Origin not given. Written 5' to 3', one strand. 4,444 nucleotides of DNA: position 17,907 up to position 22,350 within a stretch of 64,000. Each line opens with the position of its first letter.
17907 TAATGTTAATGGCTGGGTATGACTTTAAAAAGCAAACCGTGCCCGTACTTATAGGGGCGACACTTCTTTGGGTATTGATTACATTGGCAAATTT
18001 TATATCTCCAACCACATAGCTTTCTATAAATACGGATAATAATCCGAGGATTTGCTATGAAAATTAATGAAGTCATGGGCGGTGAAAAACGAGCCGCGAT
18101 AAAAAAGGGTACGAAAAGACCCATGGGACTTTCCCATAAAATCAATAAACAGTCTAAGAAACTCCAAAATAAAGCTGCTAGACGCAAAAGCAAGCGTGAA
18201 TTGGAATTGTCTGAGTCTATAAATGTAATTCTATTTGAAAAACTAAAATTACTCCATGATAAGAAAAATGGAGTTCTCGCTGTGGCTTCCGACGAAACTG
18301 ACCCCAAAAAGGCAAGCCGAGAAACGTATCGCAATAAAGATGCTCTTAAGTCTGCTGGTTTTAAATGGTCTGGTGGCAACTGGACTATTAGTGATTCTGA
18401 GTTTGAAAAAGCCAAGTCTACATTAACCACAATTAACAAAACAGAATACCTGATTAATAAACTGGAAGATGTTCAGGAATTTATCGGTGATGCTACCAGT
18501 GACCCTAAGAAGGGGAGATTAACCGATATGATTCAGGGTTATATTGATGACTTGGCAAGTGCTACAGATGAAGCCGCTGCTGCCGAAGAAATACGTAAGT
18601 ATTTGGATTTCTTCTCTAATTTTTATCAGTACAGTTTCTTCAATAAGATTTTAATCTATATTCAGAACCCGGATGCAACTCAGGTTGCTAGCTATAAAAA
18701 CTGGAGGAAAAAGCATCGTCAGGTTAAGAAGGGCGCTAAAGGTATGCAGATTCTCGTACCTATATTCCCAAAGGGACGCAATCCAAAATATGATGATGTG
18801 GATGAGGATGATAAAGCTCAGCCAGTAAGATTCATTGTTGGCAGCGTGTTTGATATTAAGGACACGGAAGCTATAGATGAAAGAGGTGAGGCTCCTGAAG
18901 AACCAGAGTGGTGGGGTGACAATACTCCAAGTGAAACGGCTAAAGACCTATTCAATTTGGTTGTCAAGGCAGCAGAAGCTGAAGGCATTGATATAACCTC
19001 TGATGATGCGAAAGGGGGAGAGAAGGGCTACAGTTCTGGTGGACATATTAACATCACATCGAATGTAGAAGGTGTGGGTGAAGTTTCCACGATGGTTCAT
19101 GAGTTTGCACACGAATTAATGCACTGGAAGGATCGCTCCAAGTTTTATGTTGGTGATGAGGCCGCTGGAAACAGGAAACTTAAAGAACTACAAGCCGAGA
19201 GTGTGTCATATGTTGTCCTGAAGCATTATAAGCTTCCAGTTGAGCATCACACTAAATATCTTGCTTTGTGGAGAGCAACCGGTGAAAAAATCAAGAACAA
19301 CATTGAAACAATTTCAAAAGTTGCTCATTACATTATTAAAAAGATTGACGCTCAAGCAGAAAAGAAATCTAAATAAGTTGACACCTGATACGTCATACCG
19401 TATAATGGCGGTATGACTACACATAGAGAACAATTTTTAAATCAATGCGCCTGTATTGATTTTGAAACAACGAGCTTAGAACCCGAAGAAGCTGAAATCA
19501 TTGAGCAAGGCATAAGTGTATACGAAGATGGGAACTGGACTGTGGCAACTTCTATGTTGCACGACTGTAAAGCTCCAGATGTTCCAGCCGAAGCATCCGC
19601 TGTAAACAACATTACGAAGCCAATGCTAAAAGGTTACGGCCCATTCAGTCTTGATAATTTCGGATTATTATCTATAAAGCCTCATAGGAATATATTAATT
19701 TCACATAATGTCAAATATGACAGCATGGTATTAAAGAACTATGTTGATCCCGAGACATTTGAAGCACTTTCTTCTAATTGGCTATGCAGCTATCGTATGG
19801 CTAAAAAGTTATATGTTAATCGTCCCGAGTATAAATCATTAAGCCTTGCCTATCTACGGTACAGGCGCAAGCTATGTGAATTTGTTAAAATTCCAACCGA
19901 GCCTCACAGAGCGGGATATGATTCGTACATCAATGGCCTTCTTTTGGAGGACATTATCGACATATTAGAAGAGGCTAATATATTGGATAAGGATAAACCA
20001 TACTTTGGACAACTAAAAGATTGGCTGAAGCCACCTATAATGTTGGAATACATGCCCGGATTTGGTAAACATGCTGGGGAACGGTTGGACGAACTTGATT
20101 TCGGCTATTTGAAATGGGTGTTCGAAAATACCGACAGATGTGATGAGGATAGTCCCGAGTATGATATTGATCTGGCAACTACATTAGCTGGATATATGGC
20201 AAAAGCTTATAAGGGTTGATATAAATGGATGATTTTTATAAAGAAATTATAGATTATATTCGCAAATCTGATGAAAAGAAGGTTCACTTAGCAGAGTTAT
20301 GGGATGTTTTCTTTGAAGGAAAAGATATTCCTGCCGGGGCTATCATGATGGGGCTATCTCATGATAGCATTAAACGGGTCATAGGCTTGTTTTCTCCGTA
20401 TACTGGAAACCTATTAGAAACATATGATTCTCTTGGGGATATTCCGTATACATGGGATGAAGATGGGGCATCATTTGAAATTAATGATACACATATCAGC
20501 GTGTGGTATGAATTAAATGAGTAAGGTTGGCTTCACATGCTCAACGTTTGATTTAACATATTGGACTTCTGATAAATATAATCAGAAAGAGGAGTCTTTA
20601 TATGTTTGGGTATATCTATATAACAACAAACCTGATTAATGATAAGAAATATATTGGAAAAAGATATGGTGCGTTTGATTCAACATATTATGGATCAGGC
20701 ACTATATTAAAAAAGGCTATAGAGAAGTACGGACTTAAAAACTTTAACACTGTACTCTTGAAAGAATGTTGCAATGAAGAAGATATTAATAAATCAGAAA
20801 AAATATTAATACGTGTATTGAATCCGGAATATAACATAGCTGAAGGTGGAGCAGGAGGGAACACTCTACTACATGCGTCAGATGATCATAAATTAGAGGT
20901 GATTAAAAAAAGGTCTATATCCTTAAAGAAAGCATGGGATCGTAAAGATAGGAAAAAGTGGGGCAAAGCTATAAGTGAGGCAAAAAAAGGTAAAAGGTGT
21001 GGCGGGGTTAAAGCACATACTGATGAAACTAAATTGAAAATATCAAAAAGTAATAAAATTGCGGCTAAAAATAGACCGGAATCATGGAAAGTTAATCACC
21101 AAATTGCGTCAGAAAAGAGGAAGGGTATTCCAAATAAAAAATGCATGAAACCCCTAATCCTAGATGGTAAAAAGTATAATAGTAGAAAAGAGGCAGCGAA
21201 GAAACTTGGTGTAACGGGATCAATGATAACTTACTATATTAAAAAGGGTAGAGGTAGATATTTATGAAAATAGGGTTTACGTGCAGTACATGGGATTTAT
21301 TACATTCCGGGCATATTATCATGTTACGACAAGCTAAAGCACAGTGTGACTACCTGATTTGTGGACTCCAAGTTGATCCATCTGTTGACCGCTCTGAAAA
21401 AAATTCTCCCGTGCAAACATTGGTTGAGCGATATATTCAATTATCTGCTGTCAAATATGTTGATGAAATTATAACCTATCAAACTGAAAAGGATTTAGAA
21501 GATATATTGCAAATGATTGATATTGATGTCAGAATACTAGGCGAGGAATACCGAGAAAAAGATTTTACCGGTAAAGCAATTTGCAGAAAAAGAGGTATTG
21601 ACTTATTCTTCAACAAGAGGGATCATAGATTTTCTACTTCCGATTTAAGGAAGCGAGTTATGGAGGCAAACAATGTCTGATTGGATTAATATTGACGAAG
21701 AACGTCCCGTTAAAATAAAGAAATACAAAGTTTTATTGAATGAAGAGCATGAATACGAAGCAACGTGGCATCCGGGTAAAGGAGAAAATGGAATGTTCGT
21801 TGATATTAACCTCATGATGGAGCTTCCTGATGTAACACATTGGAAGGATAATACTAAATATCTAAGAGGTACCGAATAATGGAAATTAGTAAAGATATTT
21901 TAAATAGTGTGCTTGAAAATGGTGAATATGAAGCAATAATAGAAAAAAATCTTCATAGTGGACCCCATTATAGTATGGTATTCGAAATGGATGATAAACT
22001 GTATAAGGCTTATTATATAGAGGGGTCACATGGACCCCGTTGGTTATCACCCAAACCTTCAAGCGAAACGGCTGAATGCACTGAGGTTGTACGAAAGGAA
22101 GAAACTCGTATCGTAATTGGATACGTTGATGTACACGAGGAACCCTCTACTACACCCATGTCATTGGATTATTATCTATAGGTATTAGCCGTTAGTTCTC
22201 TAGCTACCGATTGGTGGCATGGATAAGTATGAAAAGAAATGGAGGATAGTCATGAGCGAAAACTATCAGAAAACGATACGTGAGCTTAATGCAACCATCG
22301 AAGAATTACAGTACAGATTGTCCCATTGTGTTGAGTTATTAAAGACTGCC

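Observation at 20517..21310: GIY-YIG homing endonuclease inserted into the 5' end of a cytidylyltransferase gene, with a recoded duplicate N-terminus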

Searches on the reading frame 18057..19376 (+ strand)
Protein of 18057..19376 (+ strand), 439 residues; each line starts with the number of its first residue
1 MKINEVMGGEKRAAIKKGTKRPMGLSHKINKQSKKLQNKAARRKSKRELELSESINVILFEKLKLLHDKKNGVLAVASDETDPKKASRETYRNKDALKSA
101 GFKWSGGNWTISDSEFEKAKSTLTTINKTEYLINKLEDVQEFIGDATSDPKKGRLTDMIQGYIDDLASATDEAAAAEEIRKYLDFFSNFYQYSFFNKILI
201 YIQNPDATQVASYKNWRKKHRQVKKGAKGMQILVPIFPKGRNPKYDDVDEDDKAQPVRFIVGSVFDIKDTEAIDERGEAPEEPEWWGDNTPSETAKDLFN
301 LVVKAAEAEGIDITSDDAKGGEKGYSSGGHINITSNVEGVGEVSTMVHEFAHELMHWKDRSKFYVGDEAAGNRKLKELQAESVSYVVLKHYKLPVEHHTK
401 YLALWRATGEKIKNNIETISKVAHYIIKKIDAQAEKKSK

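Call 4: search_protein_families(library=pfam, proteins=[window:18057-19376:+], max_evalue=0.01)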
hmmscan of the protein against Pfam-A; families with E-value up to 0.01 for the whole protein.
window:18057-19376:+ (439 aa): 1 family
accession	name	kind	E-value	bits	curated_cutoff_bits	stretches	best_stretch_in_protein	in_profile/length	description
PF08401.16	ArdcN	-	5.5e-10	39.9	22.6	1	174-253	26-110/123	N-terminal domain of anti-restriction factor ArdC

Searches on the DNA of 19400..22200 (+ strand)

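Call 3: search_dna_similar(query=window:19400-22200:+, collection=phages, mode=near, max_rows=40)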
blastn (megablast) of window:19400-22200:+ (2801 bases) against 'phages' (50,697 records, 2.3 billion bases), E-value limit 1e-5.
No match.
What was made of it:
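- Tried and rejected: No match (call 3).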

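Call 19: search_rna_families(source=window, start=19800, end=22200, threshold=evalue, max_evalue=1)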
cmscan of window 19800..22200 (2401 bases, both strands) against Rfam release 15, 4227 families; matches with E-value up to 1: 0.
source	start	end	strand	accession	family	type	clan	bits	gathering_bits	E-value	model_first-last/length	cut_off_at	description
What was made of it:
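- On Free-standing (intron-less, intein-less) HEG: No Rfam hit (call 19).
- On Group I intron-encoded HEG: Rfam finds nothing at E up to 1 (call 19).
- No Rfam family hits 19800..22200 even at E up to 1 (call 19).
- Tried and rejected: Rfam found nothing (call 19).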

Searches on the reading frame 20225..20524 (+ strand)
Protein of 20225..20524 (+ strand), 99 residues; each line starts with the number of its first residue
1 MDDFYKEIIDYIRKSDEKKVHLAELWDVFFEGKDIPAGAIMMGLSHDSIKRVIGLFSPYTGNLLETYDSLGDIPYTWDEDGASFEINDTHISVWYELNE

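Call 4: search_protein_families(library=pfam, proteins=[window:20225-20524:+], max_evalue=0.01)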
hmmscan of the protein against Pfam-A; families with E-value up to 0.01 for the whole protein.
window:20225-20524:+ (99 aa): 0 families

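Call 5: search_protein_families(library=phrogs, proteins=[window:20225-20524:+], max_evalue=0.01)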
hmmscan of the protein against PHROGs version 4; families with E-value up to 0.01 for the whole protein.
window:20225-20524:+ (99 aa): 0 families
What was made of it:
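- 20225..20524 (+): Upstream gene p99 (99 aa, no known family). Its stop is overlapped by the orphan ATG. No Pfam or PHROG hit (calls 4, 5).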

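Call 8: search_dna_similar(query=window:20225-20524:+, collection=phages, mode=protein, max_rows=30, max_evalue=0.001)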
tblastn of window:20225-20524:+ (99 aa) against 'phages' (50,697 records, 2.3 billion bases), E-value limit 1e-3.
No match.

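Call 15: find_related_loci(query=window:20225-20521:+, collection=viral_contigs, flank=6000)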
Query window:20225-20521:+ (99 aa) in viral_contigs; peptide patterns used: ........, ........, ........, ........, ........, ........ (x = any residue, [..] = any of these).
2 stretches matched a pattern, but none encodes a relative of the query by tblastn (E <= 1e-3).

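Call 18: find_homologous_proteins(query=window:20225-20521:+, max_evalue=0.001)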
Query window:20225-20521:+ (99 aa): 1 proteins with E <= 0.001 among 2 candidates.
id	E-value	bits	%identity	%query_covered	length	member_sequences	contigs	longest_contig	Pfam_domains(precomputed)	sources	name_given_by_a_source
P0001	2.6e-61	222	100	100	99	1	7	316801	-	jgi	jgi:hypothetical protein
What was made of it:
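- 20225..20524 (+): The only database match is itself, on a 317-kb JGI contig (call 18).
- Tried and rejected: Search for HEG-free relatives of the window's own lineage. p99 has no homolog other than itself among 5.8 billion proteins (call 18) and none in IMG/VR (call 15).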

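Call 20: find_encoding_contigs(protein=P0001, flank=6000, max_places=10)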
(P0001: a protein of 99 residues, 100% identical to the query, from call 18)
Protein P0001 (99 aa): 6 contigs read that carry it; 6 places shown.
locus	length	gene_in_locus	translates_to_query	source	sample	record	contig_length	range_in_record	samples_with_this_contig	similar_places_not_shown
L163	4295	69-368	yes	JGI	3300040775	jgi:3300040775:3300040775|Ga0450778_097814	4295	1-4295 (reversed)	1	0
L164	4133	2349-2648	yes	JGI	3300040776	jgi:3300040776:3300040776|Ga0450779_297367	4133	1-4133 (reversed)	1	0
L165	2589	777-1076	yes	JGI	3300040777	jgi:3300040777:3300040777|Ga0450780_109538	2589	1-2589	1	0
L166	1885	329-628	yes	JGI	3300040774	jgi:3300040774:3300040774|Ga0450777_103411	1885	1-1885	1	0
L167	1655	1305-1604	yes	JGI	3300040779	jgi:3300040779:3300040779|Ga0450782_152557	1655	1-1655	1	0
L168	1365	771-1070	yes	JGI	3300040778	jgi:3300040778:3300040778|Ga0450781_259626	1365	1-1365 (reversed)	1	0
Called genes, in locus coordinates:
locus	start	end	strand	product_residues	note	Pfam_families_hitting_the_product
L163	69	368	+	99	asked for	-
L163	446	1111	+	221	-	-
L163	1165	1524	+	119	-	PF01467:CTP_transf_like (weak)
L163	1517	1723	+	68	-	-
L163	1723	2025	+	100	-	-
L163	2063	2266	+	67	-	-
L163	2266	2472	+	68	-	-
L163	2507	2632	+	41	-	-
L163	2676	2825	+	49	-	-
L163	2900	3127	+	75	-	-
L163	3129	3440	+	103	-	-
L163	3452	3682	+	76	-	PF18905:DUF5661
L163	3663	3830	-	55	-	-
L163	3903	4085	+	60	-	-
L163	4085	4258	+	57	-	-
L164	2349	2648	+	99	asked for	-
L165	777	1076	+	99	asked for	-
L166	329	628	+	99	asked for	-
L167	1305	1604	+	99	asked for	-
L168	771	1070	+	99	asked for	-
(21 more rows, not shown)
